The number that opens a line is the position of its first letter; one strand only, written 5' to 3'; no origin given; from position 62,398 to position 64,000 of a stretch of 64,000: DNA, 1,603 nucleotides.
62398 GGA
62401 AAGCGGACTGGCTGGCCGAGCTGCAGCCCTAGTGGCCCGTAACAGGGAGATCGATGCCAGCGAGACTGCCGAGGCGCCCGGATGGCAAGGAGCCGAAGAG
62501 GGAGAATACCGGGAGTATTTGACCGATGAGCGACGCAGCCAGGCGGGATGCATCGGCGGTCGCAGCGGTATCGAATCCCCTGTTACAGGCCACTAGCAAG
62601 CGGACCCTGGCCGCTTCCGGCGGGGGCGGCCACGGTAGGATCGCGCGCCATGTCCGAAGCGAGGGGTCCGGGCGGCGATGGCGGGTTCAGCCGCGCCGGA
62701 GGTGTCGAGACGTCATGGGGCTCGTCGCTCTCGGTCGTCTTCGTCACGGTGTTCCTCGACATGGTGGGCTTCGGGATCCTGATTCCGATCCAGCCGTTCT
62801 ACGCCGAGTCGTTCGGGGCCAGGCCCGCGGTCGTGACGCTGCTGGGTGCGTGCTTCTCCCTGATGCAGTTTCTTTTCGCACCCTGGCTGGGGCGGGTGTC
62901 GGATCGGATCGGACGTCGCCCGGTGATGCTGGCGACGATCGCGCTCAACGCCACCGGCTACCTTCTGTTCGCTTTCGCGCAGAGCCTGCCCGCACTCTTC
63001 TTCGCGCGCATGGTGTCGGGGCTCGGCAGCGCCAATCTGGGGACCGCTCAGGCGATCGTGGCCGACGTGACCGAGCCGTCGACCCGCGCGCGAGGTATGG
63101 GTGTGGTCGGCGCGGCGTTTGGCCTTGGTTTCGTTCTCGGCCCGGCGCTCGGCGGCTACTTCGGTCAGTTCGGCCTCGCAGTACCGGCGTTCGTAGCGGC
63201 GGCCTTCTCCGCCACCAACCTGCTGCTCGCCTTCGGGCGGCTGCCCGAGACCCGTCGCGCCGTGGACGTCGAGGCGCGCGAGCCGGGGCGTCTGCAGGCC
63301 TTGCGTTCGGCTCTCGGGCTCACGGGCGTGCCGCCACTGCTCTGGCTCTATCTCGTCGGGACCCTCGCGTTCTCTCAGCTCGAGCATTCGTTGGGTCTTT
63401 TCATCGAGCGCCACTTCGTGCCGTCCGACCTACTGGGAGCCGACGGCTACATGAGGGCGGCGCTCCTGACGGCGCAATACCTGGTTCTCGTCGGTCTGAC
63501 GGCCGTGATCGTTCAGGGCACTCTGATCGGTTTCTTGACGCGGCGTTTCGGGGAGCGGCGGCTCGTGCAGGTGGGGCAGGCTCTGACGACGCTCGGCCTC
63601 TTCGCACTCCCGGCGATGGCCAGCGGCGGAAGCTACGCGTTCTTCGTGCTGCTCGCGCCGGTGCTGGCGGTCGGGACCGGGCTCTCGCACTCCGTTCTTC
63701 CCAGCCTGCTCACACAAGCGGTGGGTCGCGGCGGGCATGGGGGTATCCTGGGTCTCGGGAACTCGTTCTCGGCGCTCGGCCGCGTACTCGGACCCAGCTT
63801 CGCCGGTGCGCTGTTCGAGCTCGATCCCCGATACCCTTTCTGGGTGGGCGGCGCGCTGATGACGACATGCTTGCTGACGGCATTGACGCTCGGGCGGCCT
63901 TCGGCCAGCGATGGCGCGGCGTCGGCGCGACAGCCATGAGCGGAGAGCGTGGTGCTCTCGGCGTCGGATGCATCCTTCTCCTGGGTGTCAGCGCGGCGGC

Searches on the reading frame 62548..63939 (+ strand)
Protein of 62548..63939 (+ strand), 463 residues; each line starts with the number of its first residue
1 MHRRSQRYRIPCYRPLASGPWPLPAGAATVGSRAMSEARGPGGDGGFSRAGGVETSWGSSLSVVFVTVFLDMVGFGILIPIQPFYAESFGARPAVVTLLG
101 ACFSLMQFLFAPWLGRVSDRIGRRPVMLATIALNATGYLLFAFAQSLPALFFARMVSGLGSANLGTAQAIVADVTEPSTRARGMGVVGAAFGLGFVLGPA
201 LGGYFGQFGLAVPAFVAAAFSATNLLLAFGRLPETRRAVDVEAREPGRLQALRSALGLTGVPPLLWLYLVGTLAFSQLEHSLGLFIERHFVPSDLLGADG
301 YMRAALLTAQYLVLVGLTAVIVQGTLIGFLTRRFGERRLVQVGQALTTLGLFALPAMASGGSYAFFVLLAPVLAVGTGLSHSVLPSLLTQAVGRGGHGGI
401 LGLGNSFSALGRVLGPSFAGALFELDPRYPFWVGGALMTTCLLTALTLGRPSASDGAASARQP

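Call 82: find_encoding_contigs(protein=window:62548-63939:+, flank=10000, max_places=2)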
Protein window:62548-63939:+ (463 aa): no gene with exactly this product is on record in the collection.
